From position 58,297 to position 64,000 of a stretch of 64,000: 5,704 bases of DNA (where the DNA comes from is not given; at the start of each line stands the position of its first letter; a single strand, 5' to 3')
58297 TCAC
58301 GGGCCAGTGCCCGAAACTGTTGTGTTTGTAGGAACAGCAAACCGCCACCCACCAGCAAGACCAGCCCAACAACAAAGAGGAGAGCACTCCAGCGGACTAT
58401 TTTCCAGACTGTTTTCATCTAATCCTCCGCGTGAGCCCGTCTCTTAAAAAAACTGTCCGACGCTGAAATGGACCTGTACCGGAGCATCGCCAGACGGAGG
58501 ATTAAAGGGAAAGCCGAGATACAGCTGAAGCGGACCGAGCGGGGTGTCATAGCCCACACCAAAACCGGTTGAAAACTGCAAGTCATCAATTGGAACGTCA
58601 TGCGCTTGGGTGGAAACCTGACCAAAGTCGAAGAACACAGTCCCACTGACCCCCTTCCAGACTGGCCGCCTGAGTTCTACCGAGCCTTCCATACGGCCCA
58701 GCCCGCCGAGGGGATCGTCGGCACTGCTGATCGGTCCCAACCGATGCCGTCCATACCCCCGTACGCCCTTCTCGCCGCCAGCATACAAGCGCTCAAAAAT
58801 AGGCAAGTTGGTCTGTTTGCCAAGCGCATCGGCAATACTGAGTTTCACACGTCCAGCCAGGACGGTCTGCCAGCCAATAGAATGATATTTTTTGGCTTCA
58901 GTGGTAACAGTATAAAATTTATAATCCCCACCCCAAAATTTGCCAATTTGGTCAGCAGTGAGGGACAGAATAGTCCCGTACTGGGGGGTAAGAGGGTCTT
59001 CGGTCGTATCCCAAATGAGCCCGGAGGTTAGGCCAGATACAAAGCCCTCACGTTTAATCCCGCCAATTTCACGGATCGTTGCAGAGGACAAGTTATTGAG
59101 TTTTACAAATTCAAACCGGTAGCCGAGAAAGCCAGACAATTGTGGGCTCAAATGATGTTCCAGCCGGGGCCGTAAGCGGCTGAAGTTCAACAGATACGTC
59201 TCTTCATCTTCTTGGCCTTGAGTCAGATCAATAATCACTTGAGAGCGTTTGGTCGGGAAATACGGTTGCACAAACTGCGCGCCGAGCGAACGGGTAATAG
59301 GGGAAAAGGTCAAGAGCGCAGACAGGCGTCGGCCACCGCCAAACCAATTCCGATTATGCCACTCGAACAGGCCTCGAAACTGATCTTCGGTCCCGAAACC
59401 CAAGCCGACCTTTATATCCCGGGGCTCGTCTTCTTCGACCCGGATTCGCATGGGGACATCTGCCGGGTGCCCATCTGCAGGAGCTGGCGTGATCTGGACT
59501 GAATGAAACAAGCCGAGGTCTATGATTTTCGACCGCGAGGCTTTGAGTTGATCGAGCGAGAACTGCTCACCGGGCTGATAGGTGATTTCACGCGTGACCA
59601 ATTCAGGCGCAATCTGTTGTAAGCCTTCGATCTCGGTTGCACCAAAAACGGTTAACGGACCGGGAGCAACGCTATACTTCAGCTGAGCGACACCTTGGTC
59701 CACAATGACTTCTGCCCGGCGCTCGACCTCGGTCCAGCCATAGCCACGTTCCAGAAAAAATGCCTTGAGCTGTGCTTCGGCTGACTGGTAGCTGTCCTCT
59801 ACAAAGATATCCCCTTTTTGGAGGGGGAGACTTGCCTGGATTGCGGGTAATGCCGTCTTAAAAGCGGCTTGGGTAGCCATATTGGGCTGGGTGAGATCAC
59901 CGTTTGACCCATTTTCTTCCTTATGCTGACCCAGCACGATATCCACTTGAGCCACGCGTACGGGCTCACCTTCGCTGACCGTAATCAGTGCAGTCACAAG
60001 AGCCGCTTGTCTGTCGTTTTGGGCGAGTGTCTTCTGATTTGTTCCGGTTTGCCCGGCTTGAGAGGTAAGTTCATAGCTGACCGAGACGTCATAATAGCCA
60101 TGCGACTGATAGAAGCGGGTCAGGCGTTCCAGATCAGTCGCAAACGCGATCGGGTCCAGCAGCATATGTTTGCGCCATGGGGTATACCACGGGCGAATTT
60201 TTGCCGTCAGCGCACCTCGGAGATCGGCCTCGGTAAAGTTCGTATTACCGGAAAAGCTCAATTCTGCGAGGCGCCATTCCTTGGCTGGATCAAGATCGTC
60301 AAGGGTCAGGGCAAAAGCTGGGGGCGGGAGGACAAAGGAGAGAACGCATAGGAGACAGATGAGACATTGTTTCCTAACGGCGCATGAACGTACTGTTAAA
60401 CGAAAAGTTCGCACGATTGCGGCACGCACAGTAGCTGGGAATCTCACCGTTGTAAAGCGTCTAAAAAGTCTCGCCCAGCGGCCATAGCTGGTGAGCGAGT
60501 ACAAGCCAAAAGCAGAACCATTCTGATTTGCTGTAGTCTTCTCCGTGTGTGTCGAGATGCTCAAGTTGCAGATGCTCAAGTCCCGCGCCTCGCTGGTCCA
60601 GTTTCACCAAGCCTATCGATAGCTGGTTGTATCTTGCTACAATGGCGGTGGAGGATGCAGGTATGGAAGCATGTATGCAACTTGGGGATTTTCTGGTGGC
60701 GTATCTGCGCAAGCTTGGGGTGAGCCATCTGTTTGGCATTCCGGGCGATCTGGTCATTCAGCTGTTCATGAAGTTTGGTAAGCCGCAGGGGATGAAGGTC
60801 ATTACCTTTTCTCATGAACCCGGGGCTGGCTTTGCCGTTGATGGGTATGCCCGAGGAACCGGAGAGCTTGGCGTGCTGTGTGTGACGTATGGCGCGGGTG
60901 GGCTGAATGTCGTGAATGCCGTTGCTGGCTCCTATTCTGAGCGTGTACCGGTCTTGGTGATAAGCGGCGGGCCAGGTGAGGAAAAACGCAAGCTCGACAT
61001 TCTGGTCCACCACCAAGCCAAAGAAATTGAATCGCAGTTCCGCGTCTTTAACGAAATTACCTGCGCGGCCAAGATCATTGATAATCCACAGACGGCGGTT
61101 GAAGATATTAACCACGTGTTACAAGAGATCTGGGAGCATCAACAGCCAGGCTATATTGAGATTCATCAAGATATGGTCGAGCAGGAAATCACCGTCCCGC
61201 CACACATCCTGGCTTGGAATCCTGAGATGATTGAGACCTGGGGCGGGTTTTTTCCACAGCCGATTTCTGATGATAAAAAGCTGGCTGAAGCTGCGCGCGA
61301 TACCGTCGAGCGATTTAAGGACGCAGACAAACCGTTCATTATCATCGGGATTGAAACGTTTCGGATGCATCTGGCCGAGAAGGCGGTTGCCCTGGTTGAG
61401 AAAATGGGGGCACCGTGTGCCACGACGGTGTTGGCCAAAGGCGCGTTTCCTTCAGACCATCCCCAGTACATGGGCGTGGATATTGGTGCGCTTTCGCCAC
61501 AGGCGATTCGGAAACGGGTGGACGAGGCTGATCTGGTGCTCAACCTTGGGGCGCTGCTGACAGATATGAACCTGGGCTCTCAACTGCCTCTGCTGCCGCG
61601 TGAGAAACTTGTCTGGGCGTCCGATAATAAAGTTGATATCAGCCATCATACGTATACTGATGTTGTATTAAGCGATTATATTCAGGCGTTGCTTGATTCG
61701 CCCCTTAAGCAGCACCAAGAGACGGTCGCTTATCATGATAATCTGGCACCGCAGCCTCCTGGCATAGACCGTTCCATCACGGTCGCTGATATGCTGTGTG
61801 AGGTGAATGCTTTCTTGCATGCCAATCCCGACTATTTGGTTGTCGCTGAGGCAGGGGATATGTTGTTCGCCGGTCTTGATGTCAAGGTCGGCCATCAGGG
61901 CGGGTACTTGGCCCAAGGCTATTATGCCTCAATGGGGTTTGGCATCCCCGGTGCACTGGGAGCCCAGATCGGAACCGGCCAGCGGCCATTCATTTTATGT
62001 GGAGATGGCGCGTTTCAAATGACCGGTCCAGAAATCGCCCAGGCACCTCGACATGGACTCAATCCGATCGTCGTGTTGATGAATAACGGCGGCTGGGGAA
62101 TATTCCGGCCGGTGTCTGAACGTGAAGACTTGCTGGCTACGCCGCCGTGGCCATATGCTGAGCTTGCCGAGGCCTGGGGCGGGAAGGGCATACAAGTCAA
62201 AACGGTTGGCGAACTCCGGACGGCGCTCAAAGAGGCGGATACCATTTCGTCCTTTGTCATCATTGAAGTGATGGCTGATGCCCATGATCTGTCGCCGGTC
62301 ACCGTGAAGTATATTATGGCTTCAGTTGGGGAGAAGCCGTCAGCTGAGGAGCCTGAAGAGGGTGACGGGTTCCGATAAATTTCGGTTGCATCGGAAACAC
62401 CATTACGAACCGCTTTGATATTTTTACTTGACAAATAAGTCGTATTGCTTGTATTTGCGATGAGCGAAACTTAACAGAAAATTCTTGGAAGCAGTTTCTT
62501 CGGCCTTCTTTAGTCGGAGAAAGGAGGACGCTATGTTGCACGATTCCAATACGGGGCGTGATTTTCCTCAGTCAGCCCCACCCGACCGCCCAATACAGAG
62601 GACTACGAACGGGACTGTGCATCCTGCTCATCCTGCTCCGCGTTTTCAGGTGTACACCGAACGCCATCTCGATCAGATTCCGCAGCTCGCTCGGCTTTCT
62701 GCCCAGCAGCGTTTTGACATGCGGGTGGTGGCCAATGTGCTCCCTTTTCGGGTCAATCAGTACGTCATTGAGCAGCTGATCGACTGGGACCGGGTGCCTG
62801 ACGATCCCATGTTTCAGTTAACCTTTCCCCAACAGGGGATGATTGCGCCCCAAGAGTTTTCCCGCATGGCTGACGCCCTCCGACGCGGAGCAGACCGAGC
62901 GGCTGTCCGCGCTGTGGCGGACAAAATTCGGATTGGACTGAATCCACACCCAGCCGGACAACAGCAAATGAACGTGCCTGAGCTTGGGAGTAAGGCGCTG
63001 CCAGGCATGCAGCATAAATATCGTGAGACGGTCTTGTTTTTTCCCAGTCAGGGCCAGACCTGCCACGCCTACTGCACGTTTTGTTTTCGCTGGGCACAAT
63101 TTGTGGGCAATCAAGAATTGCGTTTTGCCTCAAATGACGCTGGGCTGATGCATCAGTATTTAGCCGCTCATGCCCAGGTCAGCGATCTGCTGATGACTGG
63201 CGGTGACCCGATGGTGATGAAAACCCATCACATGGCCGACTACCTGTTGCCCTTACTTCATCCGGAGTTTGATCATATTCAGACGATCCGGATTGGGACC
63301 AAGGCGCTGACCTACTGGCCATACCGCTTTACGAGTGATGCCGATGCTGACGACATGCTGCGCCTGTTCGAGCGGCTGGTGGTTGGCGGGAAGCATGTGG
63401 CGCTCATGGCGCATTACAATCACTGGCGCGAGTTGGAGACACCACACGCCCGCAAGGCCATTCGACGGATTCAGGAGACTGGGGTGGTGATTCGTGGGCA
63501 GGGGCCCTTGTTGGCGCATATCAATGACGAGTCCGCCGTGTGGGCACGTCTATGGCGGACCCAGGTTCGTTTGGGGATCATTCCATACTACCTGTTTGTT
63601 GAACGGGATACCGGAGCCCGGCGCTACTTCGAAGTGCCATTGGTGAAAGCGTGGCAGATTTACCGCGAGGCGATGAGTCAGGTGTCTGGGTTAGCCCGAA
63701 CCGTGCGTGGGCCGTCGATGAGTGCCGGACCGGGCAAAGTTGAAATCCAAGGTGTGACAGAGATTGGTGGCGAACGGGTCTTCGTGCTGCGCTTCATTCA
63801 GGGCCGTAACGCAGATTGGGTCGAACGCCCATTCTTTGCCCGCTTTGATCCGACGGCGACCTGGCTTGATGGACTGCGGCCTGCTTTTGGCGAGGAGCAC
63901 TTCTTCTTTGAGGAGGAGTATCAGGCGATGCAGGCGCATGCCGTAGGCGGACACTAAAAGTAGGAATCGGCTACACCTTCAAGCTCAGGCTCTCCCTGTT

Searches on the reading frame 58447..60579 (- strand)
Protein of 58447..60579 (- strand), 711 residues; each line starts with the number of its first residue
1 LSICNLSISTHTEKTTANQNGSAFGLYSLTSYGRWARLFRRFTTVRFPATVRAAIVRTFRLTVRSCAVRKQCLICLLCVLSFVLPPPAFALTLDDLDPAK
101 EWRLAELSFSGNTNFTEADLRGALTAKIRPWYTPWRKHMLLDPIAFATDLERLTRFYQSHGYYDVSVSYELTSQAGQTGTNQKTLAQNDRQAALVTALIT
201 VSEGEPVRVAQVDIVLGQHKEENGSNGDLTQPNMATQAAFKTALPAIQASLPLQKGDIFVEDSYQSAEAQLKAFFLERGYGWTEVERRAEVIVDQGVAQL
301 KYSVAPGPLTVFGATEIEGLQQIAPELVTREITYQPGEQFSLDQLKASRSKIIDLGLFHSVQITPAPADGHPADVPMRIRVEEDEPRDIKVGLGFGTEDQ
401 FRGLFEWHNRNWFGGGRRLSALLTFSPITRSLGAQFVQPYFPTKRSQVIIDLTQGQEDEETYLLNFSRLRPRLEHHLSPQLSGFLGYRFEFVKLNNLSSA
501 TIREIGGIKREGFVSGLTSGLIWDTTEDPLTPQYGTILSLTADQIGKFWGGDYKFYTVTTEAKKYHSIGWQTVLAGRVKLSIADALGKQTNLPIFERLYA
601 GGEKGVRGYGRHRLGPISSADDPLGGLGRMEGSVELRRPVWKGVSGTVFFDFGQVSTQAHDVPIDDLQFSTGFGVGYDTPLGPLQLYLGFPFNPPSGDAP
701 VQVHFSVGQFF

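Call 78: search_protein_families(library=ncbifam, proteins=[window:58447-60579:-], max_evalue=1e-10)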
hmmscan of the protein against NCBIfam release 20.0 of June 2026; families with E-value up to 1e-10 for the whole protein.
window:58447-60579:- (711 aa): 5 families
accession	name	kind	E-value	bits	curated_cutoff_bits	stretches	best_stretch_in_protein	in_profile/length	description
TIGR03303.1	OM_YaeT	equivalog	3.3e-80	270.4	297.15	1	101-711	149-741/741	outer membrane protein assembly factor BamA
NF047950.2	ATportTamA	equivalog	1.6e-41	142.5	625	2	527-709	390-567/569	autotransporter assembly complex protein TamA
NF052279.1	lipo_TamL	exception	3.6e-24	85.2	400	1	554-669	560-682/747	translocation and assembly module lipoprotein TamL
NF008287.0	PRK11067.1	subfamily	4.2e-21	75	1181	0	108-441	181-478/802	outer membrane protein assembly factor BamA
NF047779.1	Omp85_fam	subfamily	9.1e-12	45.2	200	1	505-675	216-392/423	Omp85 family outer membrane protein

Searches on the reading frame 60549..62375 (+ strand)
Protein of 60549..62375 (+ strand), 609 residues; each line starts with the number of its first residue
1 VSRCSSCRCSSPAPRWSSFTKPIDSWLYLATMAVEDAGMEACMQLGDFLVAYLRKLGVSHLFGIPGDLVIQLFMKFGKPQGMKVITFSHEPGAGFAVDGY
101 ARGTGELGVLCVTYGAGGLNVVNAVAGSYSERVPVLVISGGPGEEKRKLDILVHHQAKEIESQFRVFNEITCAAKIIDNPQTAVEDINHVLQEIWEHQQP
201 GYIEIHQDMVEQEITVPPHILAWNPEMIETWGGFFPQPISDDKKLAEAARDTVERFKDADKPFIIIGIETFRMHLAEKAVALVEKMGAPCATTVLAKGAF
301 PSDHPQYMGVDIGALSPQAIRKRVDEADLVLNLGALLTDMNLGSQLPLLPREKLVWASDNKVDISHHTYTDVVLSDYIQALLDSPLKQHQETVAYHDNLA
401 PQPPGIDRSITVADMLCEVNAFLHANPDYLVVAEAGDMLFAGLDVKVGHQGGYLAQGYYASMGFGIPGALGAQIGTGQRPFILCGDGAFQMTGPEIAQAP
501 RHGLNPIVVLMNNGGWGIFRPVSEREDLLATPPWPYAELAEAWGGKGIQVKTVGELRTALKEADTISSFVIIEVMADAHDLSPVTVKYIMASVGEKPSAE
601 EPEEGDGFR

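Call 78: search_protein_families(library=ncbifam, proteins=[window:60549-62375:+], max_evalue=1e-10)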
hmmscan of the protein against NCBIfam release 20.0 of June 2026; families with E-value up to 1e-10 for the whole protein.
window:60549-62375:+ (609 aa): 50 families (the best 25 are shown)
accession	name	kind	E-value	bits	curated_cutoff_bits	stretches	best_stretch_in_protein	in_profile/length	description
TIGR03394.1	indol_phenyl_DC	equivalog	1.1e-119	400.7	554.5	1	46-589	3-533/535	indolepyruvate/phenylpyruvate decarboxylase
TIGR03393.1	indolpyr_decarb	equivalog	1.4e-61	208.8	946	1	45-584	3-534/539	indolepyruvate decarboxylase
NF005712.0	PRK07524.1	subfamily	4.3e-57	193.8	500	1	44-578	4-531/536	5-guanidino-2-oxopentanoate decarboxylase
NF004710.0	PRK06048.1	equivalog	5.8e-48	163.7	976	1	42-579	7-540/561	acetolactate synthase large subunit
NF005860.0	PRK07789.1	equivalog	1.2e-47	162.6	881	2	44-390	35-364/615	acetolactate synthase large subunit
NF006187.0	PRK08322.1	equivalog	3.6e-47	161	509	2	44-335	3-272/548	acetolactate synthase large subunit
NF005713.0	PRK07525.1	subfamily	5.2e-47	160.5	620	2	47-338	10-278/592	sulfoacetaldehyde acetyltransferase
TIGR00118.1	acolac_lg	equivalog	6.9e-47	160.1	538.35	1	46-580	4-539/557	biosynthetic-type acetolactate synthase large subunit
NF006052.0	PRK08199.1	subfamily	3.1e-46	157.8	539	1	45-584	10-545/559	thiamine pyrophosphate protein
TIGR03457.1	sulphoacet_xsc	equivalog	4.1e-43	147.6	676.4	2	49-339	8-275/579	sulfoacetaldehyde acetyltransferase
NF006122.0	PRK08266.1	subfamily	5.5e-42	143.9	571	1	43-582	4-531/543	hypothetical protein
NF006377.0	PRK08611.1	equivalog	1.9e-41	142.3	742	2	46-335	7-276/576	pyruvate oxidase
NF004919.0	PRK06276.1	equivalog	2.6e-41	141.6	866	1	46-581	4-543/582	acetolactate synthase large subunit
NF058623.1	HdaclCoAlyACT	equivalog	6.4e-39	134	600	1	46-576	13-540/575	2-hydroxyacyl-CoA lyase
NF004516.0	PRK05858.1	equivalog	4.8e-37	127.7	587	1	38-583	6-542/548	acetolactate synthase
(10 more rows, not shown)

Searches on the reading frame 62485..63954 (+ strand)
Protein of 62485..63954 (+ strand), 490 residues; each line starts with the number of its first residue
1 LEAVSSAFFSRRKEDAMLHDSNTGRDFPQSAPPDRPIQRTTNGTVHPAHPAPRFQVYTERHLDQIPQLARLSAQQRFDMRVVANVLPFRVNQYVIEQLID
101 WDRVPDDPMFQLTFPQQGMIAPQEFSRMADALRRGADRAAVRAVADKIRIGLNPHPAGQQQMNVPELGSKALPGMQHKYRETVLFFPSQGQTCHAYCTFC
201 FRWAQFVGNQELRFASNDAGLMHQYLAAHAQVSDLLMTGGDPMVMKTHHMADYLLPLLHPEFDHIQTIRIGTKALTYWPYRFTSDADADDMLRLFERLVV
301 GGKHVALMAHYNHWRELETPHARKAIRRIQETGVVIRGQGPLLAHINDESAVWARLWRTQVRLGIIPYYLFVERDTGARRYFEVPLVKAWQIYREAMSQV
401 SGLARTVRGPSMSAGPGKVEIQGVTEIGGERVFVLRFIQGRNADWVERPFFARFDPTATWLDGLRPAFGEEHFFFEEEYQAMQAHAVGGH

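Call 78: search_protein_families(library=ncbifam, proteins=[window:62485-63954:+], max_evalue=1e-10)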
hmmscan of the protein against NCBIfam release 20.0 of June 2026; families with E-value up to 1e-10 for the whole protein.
window:62485-63954:+ (490 aa): 6 families
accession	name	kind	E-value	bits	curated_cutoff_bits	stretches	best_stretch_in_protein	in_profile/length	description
TIGR00238.1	TIGR00238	subfamily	4.8e-40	137.5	199.2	1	60-404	26-321/331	KamA family radical SAM protein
TIGR03820.1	lys_2_3_AblA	equivalog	1.3e-34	119.7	525.4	1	172-422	99-334/417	lysine 2,3-aminomutase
TIGR03822.1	AblA_like_2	hypoth_equivalog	3.2e-34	118.4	396.25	1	171-421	78-315/321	lysine-2,3-aminomutase-like protein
TIGR03821.1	EFP_modif_epmB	equivalog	1.4e-28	99.9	369.3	1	164-403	79-303/321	EF-P beta-lysylation protein EpmB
TIGR04368.1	Glu_2_3_NH3_mut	equivalog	6.9e-26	90.7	650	1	191-421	160-377/404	glutamate 2,3-aminomutase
TIGR04468.1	arg_2_3_am_muta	equivalog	9.7e-24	84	600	1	176-404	95-312/351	arginine 2,3-aminomutase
